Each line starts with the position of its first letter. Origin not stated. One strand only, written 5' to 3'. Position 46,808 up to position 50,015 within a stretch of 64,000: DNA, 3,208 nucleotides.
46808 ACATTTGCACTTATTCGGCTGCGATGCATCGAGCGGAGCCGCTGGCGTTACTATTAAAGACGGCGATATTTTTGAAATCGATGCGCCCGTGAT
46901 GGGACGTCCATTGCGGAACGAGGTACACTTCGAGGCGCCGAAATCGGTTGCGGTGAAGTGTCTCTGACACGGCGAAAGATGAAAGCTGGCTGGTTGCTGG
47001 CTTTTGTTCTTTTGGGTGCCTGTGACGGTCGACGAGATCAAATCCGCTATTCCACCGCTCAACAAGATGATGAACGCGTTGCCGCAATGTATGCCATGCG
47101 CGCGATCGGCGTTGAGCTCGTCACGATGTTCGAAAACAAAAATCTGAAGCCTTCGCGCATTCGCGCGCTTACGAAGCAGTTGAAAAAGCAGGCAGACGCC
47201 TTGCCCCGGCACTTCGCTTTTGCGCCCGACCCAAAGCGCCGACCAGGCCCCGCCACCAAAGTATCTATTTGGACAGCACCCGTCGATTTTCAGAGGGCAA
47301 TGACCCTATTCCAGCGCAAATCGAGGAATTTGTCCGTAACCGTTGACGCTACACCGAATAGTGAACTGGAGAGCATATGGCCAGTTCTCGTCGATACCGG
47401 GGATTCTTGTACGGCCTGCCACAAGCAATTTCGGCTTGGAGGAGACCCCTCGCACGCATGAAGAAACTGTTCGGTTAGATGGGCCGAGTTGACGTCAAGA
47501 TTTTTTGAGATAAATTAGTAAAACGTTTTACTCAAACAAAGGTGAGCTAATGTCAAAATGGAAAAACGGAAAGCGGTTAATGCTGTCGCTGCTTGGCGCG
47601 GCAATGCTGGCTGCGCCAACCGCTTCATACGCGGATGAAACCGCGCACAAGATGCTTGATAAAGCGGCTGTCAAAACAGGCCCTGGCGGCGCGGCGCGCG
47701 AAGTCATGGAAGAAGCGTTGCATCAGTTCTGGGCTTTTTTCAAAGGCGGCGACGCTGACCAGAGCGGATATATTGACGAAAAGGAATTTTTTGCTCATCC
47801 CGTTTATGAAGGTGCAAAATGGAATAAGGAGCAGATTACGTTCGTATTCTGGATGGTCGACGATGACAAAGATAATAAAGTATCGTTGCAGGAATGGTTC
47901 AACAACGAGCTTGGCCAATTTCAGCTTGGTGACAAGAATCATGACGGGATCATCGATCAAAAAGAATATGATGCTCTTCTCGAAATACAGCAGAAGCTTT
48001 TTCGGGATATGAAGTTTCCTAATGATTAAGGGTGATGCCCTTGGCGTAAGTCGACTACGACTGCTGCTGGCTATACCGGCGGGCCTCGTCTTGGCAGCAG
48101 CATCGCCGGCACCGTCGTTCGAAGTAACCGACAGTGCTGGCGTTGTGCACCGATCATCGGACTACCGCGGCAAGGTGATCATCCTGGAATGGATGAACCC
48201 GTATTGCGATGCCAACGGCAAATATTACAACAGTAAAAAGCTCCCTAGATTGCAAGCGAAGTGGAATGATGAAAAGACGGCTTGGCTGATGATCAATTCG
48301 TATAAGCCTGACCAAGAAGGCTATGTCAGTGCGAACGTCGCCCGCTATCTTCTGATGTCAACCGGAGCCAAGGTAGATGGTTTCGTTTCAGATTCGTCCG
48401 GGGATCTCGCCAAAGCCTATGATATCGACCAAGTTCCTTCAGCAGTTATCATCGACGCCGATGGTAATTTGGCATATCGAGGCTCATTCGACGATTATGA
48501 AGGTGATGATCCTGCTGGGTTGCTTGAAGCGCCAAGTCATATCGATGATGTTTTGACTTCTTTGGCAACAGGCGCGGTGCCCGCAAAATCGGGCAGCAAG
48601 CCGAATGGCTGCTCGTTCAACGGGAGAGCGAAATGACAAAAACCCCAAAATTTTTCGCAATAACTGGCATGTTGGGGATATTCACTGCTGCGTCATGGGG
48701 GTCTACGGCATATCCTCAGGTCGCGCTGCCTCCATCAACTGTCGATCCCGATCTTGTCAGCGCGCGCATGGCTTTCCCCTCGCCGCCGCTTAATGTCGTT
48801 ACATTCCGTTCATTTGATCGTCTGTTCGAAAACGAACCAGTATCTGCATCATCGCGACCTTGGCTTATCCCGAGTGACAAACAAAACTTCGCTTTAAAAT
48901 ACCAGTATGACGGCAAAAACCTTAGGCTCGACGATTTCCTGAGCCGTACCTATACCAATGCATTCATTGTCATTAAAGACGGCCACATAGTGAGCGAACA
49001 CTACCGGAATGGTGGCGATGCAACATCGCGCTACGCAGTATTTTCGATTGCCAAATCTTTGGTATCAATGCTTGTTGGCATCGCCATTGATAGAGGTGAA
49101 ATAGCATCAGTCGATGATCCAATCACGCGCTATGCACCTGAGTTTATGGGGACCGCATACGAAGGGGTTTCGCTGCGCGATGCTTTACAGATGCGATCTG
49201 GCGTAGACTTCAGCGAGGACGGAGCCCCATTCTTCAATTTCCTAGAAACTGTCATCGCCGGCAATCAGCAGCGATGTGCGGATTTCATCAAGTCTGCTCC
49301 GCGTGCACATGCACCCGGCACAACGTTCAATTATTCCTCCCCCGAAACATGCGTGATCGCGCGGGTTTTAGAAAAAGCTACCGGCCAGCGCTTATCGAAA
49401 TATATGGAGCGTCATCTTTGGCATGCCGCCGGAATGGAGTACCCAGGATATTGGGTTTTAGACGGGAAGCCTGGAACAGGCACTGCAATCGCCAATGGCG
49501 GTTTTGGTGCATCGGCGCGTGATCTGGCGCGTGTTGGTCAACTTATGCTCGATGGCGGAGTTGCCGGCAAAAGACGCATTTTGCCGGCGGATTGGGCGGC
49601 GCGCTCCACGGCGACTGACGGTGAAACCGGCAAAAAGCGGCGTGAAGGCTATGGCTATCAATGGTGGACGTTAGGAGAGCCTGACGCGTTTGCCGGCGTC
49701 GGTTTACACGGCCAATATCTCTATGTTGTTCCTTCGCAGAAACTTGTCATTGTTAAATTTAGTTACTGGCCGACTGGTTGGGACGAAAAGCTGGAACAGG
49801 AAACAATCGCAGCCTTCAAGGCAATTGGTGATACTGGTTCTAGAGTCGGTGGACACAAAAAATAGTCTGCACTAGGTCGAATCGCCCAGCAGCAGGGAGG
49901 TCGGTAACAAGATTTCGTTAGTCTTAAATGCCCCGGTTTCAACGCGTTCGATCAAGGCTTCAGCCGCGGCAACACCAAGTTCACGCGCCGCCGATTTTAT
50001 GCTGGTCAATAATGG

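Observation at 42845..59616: Recurring 16-bp LacI-type palindrome links seven sites and at least six transcription units into one putative regulon of unknown substrate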

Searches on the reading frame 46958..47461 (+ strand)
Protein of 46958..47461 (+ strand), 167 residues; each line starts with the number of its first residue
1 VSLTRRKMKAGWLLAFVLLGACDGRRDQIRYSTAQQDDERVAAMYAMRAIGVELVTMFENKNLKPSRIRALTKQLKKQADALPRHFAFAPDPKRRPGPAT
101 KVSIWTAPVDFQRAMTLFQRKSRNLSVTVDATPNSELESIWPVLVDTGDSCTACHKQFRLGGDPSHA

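Call 6: search_protein_families(library=pfam, proteins=[window:46958-47461:+])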
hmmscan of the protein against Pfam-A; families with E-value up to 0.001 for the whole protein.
window:46958-47461:+ (167 aa): 1 family
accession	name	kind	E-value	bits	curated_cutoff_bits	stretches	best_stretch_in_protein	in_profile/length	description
PF01322.25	Cytochrom_C_2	-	1.4e-12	49.1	26.5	1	38-159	4-121/121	Cytochrome C'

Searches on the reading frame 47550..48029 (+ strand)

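Call 6: search_protein_families(library=pfam, proteins=[window:47550-48029:+])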
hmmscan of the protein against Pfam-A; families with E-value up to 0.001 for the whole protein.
window:47550-48029:+ (159 aa): 5 families
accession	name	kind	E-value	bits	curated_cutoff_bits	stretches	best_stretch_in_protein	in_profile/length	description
PF00036.39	EF-hand_1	-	2.9e-10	39.4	25.4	0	62-81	4-23/29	EF hand domain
PF13499.12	EF-hand_7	-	2.8e-09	37.6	30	1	65-115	9-61/67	EF-hand domain pair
PF13833.12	EF-hand_8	-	3.1e-09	36.9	28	0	91-115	22-46/54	EF-hand domain pair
PF13202.12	EF-hand_5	-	8e-09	35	25.9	0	124-143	5-24/25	EF hand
PF13405.12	EF-hand_6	-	1.4e-07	31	25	0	60-81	2-23/30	EF-hand domain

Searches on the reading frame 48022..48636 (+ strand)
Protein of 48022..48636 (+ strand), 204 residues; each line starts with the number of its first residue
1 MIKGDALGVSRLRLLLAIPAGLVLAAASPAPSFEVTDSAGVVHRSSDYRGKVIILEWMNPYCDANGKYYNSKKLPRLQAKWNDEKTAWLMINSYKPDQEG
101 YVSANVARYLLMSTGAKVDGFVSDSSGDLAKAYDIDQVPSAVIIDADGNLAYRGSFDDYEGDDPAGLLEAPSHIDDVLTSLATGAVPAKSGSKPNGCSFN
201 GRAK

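Call 6: search_protein_families(library=pfam, proteins=[window:48022-48636:+])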
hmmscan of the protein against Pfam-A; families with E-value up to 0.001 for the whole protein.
window:48022-48636:+ (204 aa): 2 families
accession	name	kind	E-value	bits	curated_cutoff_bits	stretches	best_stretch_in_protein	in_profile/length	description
PF00578.27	AhpC-TSA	-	3.5e-07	30.6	26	1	28-152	3-123/124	AhpC/TSA family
PF08534.16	Redoxin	-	6.5e-06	26.4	26.6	1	26-161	2-139/148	Redoxin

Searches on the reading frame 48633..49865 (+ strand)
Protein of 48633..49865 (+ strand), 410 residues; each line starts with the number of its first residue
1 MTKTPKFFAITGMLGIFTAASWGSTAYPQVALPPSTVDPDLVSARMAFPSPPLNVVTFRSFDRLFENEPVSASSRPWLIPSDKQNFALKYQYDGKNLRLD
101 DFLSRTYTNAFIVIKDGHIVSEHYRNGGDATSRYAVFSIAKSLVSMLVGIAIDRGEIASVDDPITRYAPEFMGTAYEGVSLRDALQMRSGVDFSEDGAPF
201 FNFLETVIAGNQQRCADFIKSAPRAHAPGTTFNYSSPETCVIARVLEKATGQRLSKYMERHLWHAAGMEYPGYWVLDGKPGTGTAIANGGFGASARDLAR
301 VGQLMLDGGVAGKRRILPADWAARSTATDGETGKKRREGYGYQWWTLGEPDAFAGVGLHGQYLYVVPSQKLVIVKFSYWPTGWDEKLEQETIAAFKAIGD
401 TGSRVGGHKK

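Call 7: search_protein_families(library=pfam, proteins=[window:48633-49865:+])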
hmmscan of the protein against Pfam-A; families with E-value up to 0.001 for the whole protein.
window:48633-49865:+ (410 aa): 1 family
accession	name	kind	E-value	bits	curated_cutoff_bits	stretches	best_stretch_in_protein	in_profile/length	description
PF00144.29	Beta-lactamase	-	6.2e-41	141.1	27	1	110-381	18-312/329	Beta-lactamase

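Call 21: search_protein_families(library=ncbifam, proteins=[window:48633-49865:+], max_evalue=0.00001)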
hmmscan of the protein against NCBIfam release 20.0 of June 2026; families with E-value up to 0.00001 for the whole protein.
window:48633-49865:+ (410 aa): 11 families
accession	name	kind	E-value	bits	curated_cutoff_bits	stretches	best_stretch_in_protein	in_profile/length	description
NF045925.1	3-sucCA_synth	equivalog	1.1e-23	83.5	800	1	103-374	52-307/498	3-succinylated cholic acid synthase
NF000519.2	blaPDC_var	exception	3.1e-09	36.5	900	1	134-309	86-247/397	PDC variant family class C beta-lactamase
NF000422.6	blaPDC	exception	1.4e-07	31.1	865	1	134-308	86-246/397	PDC family class C beta-lactamase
NF000385.4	blaACT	exception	6.8e-07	28.6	810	1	134-186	80-131/380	ACT family cephalosporin-hydrolyzing class C beta-lactamase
NF041666.1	ampC_Ecan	exception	7.6e-07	28.3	860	1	134-188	80-133/381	CMY2-MIR-ACT-EC family cephalosporin-hydrolyzing class C beta-lactamase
NF002968.0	PRK03642.1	equivalog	1.7e-06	27.2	385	0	159-269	123-238/432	penicillin binding protein PBP4B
NF033467.0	blaAQU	exception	2.3e-06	27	815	1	134-270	81-207/380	AQU family class C beta-lactamase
NF033085.1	bla_class_C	equivalog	3.3e-06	26.2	415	1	135-269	57-181/356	class C beta-lactamase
NF000419.2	blaCMH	exception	3.7e-06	26.4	875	1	134-262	80-198/381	CMH family class C beta-lactamase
NF000423.2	blaSRT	exception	4.3e-06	26.2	860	1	134-270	76-201/378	SRT/SST family class C beta-lactamase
NF012173.1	CMY2-MIR-ACT-EC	exception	7.5e-06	25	680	0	134-184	80-129/380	CMY2/MIR/ACT/EC family class C beta-lactamase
